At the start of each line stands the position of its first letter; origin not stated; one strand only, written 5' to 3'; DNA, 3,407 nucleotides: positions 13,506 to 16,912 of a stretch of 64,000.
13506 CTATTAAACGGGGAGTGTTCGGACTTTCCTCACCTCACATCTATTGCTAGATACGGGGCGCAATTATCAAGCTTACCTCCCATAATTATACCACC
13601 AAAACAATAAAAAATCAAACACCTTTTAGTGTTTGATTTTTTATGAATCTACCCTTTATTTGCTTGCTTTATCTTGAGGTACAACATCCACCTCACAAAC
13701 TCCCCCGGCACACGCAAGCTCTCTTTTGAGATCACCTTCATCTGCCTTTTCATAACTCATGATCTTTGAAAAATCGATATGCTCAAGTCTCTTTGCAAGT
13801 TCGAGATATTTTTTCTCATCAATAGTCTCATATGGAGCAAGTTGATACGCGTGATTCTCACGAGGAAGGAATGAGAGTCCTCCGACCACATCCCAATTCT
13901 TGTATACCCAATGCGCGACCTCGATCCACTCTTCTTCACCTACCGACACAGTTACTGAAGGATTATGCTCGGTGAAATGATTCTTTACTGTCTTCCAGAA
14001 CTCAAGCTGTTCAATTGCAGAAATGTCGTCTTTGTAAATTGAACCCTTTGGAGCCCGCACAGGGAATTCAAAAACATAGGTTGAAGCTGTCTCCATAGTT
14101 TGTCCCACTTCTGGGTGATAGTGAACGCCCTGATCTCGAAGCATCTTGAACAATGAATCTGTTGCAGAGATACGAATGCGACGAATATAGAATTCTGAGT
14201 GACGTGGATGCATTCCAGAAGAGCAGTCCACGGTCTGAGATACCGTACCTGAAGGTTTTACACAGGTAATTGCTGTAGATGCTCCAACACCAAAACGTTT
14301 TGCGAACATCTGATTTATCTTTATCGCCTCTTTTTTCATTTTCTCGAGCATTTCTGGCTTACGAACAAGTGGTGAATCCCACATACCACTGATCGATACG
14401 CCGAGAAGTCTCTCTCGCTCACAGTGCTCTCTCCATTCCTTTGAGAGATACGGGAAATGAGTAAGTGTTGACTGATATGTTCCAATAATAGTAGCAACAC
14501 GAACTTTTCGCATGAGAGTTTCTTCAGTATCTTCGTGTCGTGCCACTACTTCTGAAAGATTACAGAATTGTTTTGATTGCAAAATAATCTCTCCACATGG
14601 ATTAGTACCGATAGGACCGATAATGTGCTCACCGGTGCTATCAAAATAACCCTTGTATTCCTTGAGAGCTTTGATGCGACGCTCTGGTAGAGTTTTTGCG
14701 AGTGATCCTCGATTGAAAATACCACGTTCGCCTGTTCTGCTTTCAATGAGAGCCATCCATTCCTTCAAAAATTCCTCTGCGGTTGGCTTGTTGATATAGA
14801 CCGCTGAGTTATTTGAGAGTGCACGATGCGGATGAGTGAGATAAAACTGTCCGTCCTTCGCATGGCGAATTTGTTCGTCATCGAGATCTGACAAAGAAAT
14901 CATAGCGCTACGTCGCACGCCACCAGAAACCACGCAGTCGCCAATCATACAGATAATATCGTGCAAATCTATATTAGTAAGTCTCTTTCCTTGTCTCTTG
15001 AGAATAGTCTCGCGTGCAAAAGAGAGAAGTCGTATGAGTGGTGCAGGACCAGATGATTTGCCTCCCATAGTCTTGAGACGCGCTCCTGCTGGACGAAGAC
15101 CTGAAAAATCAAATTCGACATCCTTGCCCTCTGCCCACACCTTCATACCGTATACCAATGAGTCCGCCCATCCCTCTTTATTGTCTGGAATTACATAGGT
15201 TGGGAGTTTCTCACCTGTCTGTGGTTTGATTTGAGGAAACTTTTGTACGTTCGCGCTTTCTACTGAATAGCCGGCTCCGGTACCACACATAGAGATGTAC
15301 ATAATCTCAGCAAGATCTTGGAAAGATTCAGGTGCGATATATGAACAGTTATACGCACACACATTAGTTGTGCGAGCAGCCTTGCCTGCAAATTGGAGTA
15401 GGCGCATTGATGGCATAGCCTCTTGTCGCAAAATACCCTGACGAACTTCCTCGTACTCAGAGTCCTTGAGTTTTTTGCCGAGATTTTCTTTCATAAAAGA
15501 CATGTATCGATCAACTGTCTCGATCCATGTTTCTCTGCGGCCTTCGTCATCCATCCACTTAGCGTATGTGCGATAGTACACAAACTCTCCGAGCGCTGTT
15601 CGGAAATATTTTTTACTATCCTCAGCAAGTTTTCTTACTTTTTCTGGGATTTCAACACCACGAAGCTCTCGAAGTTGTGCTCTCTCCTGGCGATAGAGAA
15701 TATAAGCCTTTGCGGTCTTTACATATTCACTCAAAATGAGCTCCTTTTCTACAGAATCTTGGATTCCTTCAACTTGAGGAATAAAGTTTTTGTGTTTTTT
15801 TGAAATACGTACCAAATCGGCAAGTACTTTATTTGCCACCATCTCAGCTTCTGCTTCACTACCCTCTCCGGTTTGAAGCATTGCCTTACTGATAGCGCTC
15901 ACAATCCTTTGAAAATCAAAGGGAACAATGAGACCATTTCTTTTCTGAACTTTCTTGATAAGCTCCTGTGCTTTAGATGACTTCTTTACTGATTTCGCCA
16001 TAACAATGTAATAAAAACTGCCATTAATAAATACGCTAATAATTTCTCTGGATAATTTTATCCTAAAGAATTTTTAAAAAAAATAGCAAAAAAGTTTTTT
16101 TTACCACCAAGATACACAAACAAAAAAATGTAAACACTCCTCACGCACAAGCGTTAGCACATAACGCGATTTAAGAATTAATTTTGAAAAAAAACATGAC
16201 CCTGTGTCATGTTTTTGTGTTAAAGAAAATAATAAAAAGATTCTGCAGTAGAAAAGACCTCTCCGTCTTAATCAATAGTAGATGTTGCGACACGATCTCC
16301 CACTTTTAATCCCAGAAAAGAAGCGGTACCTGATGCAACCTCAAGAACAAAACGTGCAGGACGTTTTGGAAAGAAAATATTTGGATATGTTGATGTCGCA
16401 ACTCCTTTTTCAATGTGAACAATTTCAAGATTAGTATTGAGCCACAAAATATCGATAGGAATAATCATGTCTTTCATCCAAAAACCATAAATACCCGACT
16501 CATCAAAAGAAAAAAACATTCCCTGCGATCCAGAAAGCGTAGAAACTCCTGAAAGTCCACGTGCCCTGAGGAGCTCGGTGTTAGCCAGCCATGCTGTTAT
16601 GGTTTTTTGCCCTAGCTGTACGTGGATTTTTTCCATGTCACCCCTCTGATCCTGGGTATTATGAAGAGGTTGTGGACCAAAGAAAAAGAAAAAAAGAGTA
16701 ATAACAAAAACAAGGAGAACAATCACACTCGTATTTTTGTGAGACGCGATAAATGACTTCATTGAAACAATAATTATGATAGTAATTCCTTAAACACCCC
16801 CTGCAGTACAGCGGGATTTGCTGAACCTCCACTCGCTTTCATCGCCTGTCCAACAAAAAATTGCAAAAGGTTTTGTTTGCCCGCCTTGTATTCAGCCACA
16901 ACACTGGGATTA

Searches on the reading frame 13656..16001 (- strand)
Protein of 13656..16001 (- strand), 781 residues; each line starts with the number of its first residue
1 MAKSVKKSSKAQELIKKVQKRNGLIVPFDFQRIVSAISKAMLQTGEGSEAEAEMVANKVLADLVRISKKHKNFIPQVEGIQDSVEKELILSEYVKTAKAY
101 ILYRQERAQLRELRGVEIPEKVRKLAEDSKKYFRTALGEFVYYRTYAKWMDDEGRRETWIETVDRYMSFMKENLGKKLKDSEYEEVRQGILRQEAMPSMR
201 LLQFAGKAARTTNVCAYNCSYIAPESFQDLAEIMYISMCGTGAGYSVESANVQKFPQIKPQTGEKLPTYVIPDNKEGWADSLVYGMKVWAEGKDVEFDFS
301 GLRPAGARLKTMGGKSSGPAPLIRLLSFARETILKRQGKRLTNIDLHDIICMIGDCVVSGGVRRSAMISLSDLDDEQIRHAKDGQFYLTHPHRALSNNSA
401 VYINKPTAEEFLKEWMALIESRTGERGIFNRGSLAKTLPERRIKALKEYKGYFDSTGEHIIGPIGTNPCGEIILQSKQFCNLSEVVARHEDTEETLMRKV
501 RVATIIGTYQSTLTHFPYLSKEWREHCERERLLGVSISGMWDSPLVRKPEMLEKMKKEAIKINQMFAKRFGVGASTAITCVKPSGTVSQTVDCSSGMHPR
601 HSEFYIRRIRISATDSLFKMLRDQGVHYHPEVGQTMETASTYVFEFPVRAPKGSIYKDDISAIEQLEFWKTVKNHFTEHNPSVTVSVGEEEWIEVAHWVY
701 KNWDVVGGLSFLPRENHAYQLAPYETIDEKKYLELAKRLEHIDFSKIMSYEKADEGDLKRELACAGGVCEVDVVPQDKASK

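Call 6: search_protein_families(library=pfam, proteins=[window:13656-16001:-], max_evalue=10)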
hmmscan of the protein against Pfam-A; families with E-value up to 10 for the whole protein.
window:13656-16001:- (781 aa): 7 families
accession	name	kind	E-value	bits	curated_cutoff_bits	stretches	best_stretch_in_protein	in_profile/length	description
PF03477.21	ATP-cone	-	5.9e-19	68.8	25.8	1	17-108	2-87/88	ATP cone domain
PF17975.6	RNR_Alpha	-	3.3e-12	47.2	26.4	1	123-195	7-77/101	Ribonucleotide reductase alpha domain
PF02867.20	Ribonuc_red_lgC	-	5.6e-10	38.9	23.9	2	297-540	34-291/523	Ribonucleotide reductase, barrel domain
PF21995.1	RNR-II_ins_dom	-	1.2e-07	32.4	27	1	265-327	33-101/107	B12-dependent ribonucleotide reductase, insertion domain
PF17728.7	BsuBI_PstI_RE_N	-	0.023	15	27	1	148-195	40-82/140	BsuBI/PstI restriction endonuclease HTH domain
PF14027.11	Questin_oxidase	-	0.19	11.7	27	1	112-168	32-85/340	Questin oxidase-like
PF13292.11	DXP_synthase_N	-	0.25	11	21.2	1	347-472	134-254/274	1-deoxy-D-xylulose-5-phosphate synthase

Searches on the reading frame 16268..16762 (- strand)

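Call 86: search_protein_families(library=pfam, proteins=[window:16268-16762:-], max_evalue=0.0001)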
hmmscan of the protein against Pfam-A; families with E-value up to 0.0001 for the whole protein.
window:16268-16762:- (164 aa): 1 family
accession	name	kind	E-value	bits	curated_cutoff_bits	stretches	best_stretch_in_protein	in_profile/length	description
PF02643.20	DUF192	-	3.6e-24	85.1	27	1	55-159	1-95/96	Uncharacterized ACR, COG1430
